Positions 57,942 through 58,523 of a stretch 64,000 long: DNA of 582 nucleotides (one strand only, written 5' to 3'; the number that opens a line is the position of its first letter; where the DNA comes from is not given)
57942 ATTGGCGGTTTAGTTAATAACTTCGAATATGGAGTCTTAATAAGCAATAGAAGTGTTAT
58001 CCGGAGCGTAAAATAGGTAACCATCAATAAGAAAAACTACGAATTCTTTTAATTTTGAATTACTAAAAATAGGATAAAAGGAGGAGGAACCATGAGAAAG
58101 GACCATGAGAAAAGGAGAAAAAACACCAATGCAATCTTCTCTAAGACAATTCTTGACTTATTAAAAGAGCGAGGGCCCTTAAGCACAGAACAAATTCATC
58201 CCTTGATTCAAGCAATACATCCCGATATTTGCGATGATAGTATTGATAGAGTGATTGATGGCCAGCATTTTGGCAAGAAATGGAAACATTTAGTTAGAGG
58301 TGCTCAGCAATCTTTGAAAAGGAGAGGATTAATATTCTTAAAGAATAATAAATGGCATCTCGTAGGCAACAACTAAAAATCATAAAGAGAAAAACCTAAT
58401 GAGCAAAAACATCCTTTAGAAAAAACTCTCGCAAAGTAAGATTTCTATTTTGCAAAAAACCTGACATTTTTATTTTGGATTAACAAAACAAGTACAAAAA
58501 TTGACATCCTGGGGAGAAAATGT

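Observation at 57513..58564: AT-rich two-gene islet (HKD/PLD nuclease + Mrr-N-like winged helix) between argS and leuA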

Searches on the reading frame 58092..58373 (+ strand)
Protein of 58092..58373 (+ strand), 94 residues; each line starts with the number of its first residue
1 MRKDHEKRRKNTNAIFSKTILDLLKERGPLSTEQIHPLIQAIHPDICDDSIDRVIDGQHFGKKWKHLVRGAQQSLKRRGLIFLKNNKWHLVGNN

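Call 3: search_protein_families(library=pfam, proteins=[window:58092-58373:+], max_evalue=1)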
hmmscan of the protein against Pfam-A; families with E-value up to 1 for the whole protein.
window:58092-58373:+ (94 aa): 0 families

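Call 4: search_protein_families(library=padloc, proteins=[window:58092-58373:+], max_evalue=1)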
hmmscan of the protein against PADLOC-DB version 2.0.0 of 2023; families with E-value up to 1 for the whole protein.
window:58092-58373:+ (94 aa): 0 families

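Call 5: search_protein_families(library=ncbifam, proteins=[window:58092-58373:+], max_evalue=1)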
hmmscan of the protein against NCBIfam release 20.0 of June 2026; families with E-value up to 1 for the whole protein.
window:58092-58373:+ (94 aa): 1 family
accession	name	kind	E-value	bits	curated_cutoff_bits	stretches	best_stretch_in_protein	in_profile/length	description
TIGR04548.1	DnaD_Mollicutes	hypoth_equivalog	0.076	13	100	1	7-80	98-168/178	DnaD family protein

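Call 7: find_homologous_proteins(query=window:58092-58373:+, max_evalue=0.01)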
Query window:58092-58373:+ (94 aa): 42 proteins with E <= 0.01 among 42 candidates.
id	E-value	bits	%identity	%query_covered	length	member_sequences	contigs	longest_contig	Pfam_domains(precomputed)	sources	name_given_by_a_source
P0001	1.4e-57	210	100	100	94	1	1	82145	-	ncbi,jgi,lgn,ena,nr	ncbi:MAG: hypothetical protein DRP75_00335 [Candidatus Omnitrophota bacterium]|nr:MAG: hypothetical 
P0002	1.0e-38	149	75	95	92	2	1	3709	-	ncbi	-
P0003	6.5e-38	147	76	89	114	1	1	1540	-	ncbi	-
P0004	2.2e-35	139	71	97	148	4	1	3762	-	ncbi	ncbi:MAG: hypothetical protein ACPLRO_05060 [Candidatus Kapaibacteriota bacterium]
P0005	2.9e-34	135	72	90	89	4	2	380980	-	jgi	-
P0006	5.0e-34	134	66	98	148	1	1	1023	-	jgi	jgi:hypothetical protein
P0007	6.9e-34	134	71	95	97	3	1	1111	-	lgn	-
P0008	1.5e-33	133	72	94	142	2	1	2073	-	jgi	jgi:hypothetical protein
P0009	3.7e-33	132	70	88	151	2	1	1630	-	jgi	jgi:hypothetical protein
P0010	4.6e-33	131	66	100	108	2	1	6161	-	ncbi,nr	ncbi:MAG TPA: hypothetical protein PKX93_02030, partial [bacterium]|nr:hypothetical protein [bacteri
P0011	2.1e-32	129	68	96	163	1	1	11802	-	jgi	jgi:hypothetical protein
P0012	3.3e-31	125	67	88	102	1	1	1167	-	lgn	-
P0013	3.5e-31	125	65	87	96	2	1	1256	-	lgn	-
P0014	1.2e-29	120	68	87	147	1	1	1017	-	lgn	-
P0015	1.7e-28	117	64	88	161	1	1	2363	-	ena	-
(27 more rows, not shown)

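Call 17: find_encoding_contigs(protein=P0005, flank=6000, max_places=3)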
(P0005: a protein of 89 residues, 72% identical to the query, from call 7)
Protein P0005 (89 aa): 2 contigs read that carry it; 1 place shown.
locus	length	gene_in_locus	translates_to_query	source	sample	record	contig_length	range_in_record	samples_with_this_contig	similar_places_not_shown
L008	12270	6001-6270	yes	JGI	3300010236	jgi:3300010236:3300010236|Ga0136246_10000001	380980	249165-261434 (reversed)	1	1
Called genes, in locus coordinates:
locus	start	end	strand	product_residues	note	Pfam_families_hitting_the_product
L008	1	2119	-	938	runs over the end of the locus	PF00580:UvrD-helicase, PF13245:AAA_19, PF13604:AAA_30 (faint), PF13538:UvrD_C_2 (faint), PF13361:UvrD_C, PF01930:Cas_Cas4 (faint), PF12705:PDDEXK_1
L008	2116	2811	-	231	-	PF04002:RadC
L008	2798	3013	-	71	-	PF12728:HTH_17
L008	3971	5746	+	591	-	PF26345:ScoMcrA_N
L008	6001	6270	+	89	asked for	-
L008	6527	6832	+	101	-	-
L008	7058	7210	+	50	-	-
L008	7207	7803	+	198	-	-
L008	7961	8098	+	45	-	-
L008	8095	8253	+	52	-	-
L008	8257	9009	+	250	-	PF02517:Rce1-like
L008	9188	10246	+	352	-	-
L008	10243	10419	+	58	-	-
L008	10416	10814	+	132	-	-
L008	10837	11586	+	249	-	PF26468:GIY_YIG_3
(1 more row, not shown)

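Call 22: find_related_loci(query=A2, collection=genome_contigs, flank=6000)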
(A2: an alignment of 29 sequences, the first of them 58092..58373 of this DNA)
Query A2 (94 aa) in genome_contigs; peptide patterns used: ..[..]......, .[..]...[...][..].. (x = any residue, [..] = any of these).
347 stretches matched a pattern; 313 encode a relative of the query (tblastn E <= 1e-3); the best 80 are kept; 80 distinct loci.
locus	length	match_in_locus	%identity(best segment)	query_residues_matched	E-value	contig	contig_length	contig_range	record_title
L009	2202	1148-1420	73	3-93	5e-43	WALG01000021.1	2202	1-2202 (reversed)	MAG: DHVE2 group archaeon isolate S014_41 k151_128559, whole genome shotgun sequence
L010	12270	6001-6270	71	3-92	5e-42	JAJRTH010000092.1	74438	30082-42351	MAG: archaeon isolate Dive96_bin1.310 k141_5086973, whole genome shotgun sequence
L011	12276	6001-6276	71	1-92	1e-41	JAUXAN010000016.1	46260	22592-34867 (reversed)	MAG: bacterium isolate CSMAG_2763 CSMAG_2763_k141_11742_length_46260_cov_230.8903, whole genome shotgun sequence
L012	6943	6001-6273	68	1-91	6e-40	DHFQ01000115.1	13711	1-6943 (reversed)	MAG TPA_asm: Candidatus Aminicenantes bacterium UBA4820 UBA4820_contig_133849, whole genome shotgun sequence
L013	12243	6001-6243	75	10-90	2e-40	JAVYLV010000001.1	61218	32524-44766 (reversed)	MAG: Thermoplasmatota archaeon isolate DPZ-2_202101_bins_122 DPZ-2_202101_bins_122_scaffold_1, whole genome shotgun sequ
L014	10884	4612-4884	69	1-91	1e-39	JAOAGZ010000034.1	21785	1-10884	MAG: Ignavibacteria bacterium isolate SKW44 NODE_34_length_21785_cov_6.000507, whole genome shotgun sequence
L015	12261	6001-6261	72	6-91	3e-39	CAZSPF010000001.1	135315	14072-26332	MAG TPA_asm: uncultured Fimbriimonadales bacterium isolate SRP290908_co1_52 genome assembly, contig: NODE_101_length_135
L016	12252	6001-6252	73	1-84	8e-39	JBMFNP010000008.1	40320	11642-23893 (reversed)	MAG: Thermoplasmata archaeon isolate KM4338-14 NODE_8_length_40320_cov_16.790125, whole genome shotgun sequence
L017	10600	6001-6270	68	1-90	2e-38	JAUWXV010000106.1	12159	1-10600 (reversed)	MAG: bacterium isolate CSMAG_2693 CSMAG_2693_k141_2712560_length_12159_cov_4.9927, whole genome shotgun sequence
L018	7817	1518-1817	66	1-94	3e-38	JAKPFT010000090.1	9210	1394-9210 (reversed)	MAG: bacterium isolate JPMR_metabat.36 k141_994533, whole genome shotgun sequence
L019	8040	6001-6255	72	7-91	3e-38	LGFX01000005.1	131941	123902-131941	MAG: candidate division TA06 bacterium 32_111 MPI_scaffold_4, whole genome shotgun sequence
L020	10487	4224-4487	67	7-94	2e-38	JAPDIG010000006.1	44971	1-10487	MAG: Methanophagales archaeon isolate FWG147 FWG147_ANME1qexz01_contig006_0044971bp, whole genome shotgun sequence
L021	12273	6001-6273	66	1-91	1e-38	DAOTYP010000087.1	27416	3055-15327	MAG TPA_asm: Anaerolineae bacterium isolate H27_366 k135_2431661, whole genome shotgun sequence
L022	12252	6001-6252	73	1-84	4e-38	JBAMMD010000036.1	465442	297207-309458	MAG: Candidatus Kapaibacterium sp. isolate MAG22 ExploCarb_3808S_S2_2_length_465442_cov_15, whole genome shotgun sequenc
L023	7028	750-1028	66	2-92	4e-37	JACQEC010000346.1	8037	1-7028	MAG: Chloroflexi bacterium isolate NC_groundwater_1011_Pr1_S-0.65um_62_48 Montesol18_Sp65_coassembly_scaffold_1351914, w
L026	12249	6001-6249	67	10-92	5e-37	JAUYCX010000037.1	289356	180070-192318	MAG: Candidatus Omnitrophota bacterium isolate C20_maxbin.112_sub C20_k141_141171, whole genome shotgun sequence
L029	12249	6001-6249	65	7-90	2e-36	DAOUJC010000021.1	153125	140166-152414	MAG TPA_asm: Dehalococcoidia bacterium isolate S32_241 k113_1641155, whole genome shotgun sequence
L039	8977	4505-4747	66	10-91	1e-34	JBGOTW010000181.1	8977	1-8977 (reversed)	MAG: bacterium isolate OBJ_0618_7090110_153 k141_2629392_length_8977_cov_18.3236, whole genome shotgun sequence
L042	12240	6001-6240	63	10-90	4e-34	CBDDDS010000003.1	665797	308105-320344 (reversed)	MAG: Dehalococcoidia bacterium isolate db2bbbab-11a9-477a-bdcc-a3d7ed85a633 genome assembly, contig: contig_3, whole gen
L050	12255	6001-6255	67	8-91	1e-33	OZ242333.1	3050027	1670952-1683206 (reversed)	MAG: Phototrophicaceae bacterium isolate 0698fd1b-318a-45cd-8340-6f35e9d2e71a genome assembly, chromosome: 1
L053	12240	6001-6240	63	13-92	2e-33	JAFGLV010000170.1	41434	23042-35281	MAG: Sedimentisphaerales bacterium isolate Zod_Metabat.417 k87_14289399, whole genome shotgun sequence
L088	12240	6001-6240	59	13-92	8e-32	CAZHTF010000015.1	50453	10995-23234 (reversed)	MAG TPA_asm: uncultured Planctomycetales bacterium isolate binchicken_co58_172 genome assembly, contig: NODE_524_length_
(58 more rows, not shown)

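Call 27: search_solved_structures(query=A2, max_evalue=10, show_alignments=3)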
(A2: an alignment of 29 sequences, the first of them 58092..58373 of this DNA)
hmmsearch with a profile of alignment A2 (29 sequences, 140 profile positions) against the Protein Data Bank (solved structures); distinct sequences matched with E-value up to 10: 3.
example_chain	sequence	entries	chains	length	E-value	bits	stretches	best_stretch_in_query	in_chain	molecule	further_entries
7rcw_A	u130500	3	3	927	0.012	18.8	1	9-101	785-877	Penicillin-binding protein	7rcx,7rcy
2hps_A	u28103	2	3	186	0.34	14.1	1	15-100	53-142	coelenterazine-binding protein with bound coelenterazine | Coelenterazine-binding protein ca-bound apo form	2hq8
8ada_A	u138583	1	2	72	1.8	11.8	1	78-124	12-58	Uncharacterized protein Rv2667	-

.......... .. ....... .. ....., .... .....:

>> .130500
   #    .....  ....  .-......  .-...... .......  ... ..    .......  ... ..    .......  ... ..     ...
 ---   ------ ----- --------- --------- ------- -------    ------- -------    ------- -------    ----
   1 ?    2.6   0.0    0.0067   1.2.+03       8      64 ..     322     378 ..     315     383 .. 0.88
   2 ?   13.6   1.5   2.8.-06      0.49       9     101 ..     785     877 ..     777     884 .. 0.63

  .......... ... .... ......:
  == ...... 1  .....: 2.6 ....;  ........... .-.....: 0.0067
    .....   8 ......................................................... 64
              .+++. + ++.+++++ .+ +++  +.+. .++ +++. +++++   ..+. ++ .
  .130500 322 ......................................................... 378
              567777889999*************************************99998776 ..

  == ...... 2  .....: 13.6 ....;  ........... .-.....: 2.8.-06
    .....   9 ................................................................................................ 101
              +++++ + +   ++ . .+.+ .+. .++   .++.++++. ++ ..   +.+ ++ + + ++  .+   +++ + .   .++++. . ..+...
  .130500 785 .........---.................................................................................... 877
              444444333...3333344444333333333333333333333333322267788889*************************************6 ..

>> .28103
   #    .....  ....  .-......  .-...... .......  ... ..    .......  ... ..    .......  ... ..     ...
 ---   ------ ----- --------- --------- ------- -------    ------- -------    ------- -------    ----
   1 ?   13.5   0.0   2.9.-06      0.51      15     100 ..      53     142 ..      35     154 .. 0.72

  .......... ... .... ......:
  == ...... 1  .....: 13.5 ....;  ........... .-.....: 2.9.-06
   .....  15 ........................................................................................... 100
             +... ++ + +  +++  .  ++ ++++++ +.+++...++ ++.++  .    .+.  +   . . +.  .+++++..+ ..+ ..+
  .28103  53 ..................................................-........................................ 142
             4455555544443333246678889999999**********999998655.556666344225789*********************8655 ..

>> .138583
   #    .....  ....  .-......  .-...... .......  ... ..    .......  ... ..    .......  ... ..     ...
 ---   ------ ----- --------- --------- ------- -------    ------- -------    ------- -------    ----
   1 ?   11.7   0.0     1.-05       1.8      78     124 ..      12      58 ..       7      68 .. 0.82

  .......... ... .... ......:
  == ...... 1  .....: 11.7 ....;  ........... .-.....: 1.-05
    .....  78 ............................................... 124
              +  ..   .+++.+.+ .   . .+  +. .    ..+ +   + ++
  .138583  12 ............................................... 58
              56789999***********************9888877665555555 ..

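Call 29: find_homologous_proteins(query=L016:5422-6276:+, max_evalue=1e-10)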
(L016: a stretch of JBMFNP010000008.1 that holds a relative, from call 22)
Query L016:5422-6276:+ (285 aa): 888 proteins with E <= 1e-10 among 3747 candidates; the best 120 are listed.
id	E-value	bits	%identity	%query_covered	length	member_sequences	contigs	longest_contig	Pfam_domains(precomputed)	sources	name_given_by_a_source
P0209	1.5e-178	610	100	100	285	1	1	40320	PF13091.13,PF00614.29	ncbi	ncbi:MAG: phospholipase D-like domain-containing protein [Thermoplasmata archaeon]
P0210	3.5e-156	537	87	100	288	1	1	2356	PF13091.13,PF00614.29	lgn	-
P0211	1.6e-155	535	87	100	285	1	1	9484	PF13091.13,PF00614.29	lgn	-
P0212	3.6e-155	533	86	100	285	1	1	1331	PF13091.13,PF00614.29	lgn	-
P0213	6.1e-154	529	84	100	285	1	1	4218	PF13091.13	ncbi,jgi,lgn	-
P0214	4.4e-151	520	85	98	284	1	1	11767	PF13091.13,PF00614.29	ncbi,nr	ncbi:MAG: NgoFVII family restriction endonuclease [Thermotogae bacterium]|nr:NgoFVII family restrict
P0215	4.9e-151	520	85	99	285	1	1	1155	PF13091.13,PF00614.29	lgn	-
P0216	9.8e-151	519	82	100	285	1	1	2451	PF13091.13,PF00614.29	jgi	jgi:hypothetical protein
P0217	4.6e-150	517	83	100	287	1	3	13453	PF13091.13,PF00614.29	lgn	-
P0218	5.1e-150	517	82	100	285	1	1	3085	PF13091.13,PF00614.29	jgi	jgi:phosphatidylserine/phosphatidylglycerophosphate/cardiolipin synthase-like enzyme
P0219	1.6e-149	515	82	100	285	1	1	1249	PF13091.13,PF00614.29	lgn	-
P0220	2.2e-149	514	83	100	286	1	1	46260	PF13091.13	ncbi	-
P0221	5.9e-149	513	81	100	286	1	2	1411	PF13091.13,PF00614.29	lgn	-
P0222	1.1e-148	512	82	99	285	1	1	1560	PF13091.13,PF00614.29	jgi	-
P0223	1.4e-148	512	81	100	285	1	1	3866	PF13091.13,PF00614.29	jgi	-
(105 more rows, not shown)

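Call 33: predict_structure(alignment_id=A2)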
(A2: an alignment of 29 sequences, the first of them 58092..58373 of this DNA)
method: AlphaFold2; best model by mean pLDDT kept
length: 94 residues; sequences in the alignment: 29
mean_pLDDT: 81.6   pTM: 0.71
mean pLDDT of the five models: 81.6, 80.7, 80.4, 79.9, 79.6
residues with pLDDT >= 90: 49; 70-90: 21; 50-70: 14; < 50: 10
segments of 3 or more residues with pLDDT < 50: 1-9
pLDDT, mean of each block of 10 residues (from residue 1): 45 86 95 93 81 62 85 94 96 71
secondary structure, 60 per line:
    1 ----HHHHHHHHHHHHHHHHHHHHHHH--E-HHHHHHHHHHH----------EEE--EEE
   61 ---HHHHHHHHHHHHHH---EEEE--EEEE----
elements in order: H5-27 H32-42 E53-55 E58-60 H64-77 E81-84 E87-90
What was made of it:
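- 58092..58376 (+): ORF2, 94 aa: the C-terminal winged-helix DNA-binding domain of the ancestral fusion. Its ATG and first ~12 codons come from a 33-nt insertion (about 58095-58127) that contains the tandem repeat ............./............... AF2 model pLDDT 81.6 (call 33).
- ORF2 alone folds confidently (call 33).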

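Call 37: fold_search(model_id=the predicted structure, library=pdb)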
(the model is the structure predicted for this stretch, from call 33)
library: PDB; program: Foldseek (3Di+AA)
matches with E <= 10: 983; with E <= 0.001: 0
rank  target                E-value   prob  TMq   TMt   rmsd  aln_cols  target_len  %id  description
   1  1xmk                  4.1e-02  1.00  0.58  0.68   2.4        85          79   13  The Crystal structure of the Zb domain from the RNA editing enzyme ADAR1 (released 2005-08-02)
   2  3o2p_E                4.3e-02  1.00  0.66  0.71   3.5        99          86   11  A Dual E3 Mechanism for Rub1 Ligation to Cdc53: Dcn1(P)-Cdc53(WHB) (released 2010-09-15)
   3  6nxk_D                4.9e-02  0.99  0.55  0.67   3.4        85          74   15  Ubiquitin binding variants (released 2020-01-15)
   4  4ka4_D                6.4e-02  1.00  0.51  0.78   4.1        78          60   15  Crystal structure of a proteolytically defined Zbeta domain of human DAI (ZBP1, DLM-1) (released 2013-05-15)
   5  1cf7_B                6.4e-02  0.99  0.59  0.66   4.8        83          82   16  STRUCTURAL BASIS OF DNA RECOGNITION BY THE HETERODIMERIC CELL CYCLE TRANSCRIPTION FACTOR E2F-DP (released 1999-04-02)
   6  4yii_A                7.3e-02  1.00  0.61  0.77   3.2        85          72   15  Structure of an APC2-UBCH10 complex reveals distinctive cullin-RING ligase mechanism for Anaphase-promoting complex/Cy (released 2015-04-08)
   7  8b9d_4                7.3e-02  0.99  0.56  0.09   4.5        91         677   13  Human replisome bound by Pol Alpha (released 2023-08-09)
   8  6nxk_C                7.8e-02  0.97  0.53  0.63   3.7        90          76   16  Ubiquitin binding variants (released 2020-01-15)
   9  4ka4_B                8.3e-02  1.00  0.50  0.78   4.1        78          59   15  Crystal structure of a proteolytically defined Zbeta domain of human DAI (ZBP1, DLM-1) (released 2013-05-15)
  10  3rtr_C                1.0e-01  1.00  0.66  0.21   3.3        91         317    8  A RING E3-substrate complex poised for ubiquitin-like protein transfer: structural insights into cullin-RING ligases (released 2011-07-20)
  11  5v89_C                1.1e-01  1.00  0.59  0.81   4.0        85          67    9  Structure of DCN4 PONY domain bound to CUL1 WHB (released 2017-05-24)
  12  2va8_B                1.1e-01  0.99  0.56  0.08   4.0        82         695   16  DNA Repair Helicase Hel308 (released 2008-01-15)
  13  9f27_MODEL_1_A        1.1e-01  0.98  0.55  0.55   3.8        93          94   15  Solution structure of the Pyrococcus abyssi Rpa2 winged-helix domain (released 2024-12-04)
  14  8cdv_C                1.2e-01  0.96  0.48  0.11   4.0        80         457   19  Rnase R bound to a 30S degradation intermediate (state II) (released 2023-12-20)
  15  6aht_A                1.2e-01  0.84  0.51  0.44   5.9        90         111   17  Plasmid partitioning protein TubR from Bacillus cereus (released 2019-06-26)
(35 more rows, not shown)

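Call 40: search_protein_families(library=pfam, proteins=[L016:4710-5432:+, L012:4750-5394:+, L026:4528-5172:+, L011:6261-6539:+, L026:6234-6509:+, L012:6536-6928:+, L026:6512-7045:+, L039:4798-5370:+, L053:6425-7030:+, L088:6392-7243:+], max_evalue=0.1)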
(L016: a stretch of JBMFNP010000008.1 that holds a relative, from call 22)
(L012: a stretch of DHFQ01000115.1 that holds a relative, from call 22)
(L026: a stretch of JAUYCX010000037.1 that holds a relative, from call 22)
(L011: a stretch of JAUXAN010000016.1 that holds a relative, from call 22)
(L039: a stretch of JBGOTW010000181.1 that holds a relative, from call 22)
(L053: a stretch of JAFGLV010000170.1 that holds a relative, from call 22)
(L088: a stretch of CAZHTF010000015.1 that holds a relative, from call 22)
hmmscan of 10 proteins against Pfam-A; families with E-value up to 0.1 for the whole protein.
L016:4710-5432:+ (240 aa): 3 families
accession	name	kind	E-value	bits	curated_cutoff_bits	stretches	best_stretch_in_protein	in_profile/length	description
PF01555.25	N6_N4_Mtase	-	6.7e-31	108.4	26.7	1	47-233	1-188/221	DNA methylase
PF02384.22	N6_Mtase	-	0.0085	15.9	20.4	1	30-107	109-179/311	N-6 DNA Methylase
PF10237.15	N6-adenineMlase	-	0.064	13.4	23.2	1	30-59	72-101/166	Probable N6-adenine methyltransferase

L012:4750-5394:+ (214 aa): 2 families
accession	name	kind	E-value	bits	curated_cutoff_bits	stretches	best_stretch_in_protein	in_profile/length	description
PF01555.25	N6_N4_Mtase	-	6.3e-26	92.1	26.7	1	31-211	1-182/221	DNA methylase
PF02384.22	N6_Mtase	-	0.037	13.8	20.4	1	10-90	103-178/311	N-6 DNA Methylase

L026:4528-5172:+ (214 aa): 1 family
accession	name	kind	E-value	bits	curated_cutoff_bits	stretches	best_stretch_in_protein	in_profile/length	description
PF01555.25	N6_N4_Mtase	-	3e-23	83.4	26.7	1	27-204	1-179/221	DNA methylase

L011:6261-6539:+ (92 aa): 0 families

L026:6234-6509:+ (91 aa): 1 family
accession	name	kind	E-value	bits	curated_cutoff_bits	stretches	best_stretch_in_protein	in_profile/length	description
PF06670.16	Etmic-2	-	0.0079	15.6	27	1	12-41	86-114/379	Microneme protein Etmic-2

L012:6536-6928:+ (130 aa): 0 families

L026:6512-7045:+ (177 aa): 0 families

L039:4798-5370:+ (190 aa): 2 families
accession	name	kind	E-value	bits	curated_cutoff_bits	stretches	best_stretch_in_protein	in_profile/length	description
PF13391.12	HNH_2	-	2.9e-11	43.5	21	1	81-130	1-66/66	HNH endonuclease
PF13163.11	DUF3999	-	0.071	12.7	30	1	24-100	183-262/424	Protein of unknown function (DUF3999)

L053:6425-7030:+ (201 aa): 2 families
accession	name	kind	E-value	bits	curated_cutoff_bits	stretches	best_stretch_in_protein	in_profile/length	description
PF13391.12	HNH_2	-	5.1e-12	45.9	21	1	93-141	1-65/66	HNH endonuclease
PF19427.5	Insc_C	-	0.076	11.9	27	1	49-86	345-382/453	Protein inscuteable C-terminal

L088:6392-7243:+ (283 aa): 3 families
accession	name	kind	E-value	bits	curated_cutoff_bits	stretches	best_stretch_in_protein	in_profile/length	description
PF20296.3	MTaX1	-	4.9e-12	46.8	25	1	41-104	47-110/111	Methylase-associated X1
PF13391.12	HNH_2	-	5.9e-10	39.3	21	1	173-222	1-66/66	HNH endonuclease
PF02778.19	tRNA_int_endo_N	-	0.095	12.7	21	0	167-187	25-45/67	tRNA intron endonuclease, N-terminal domain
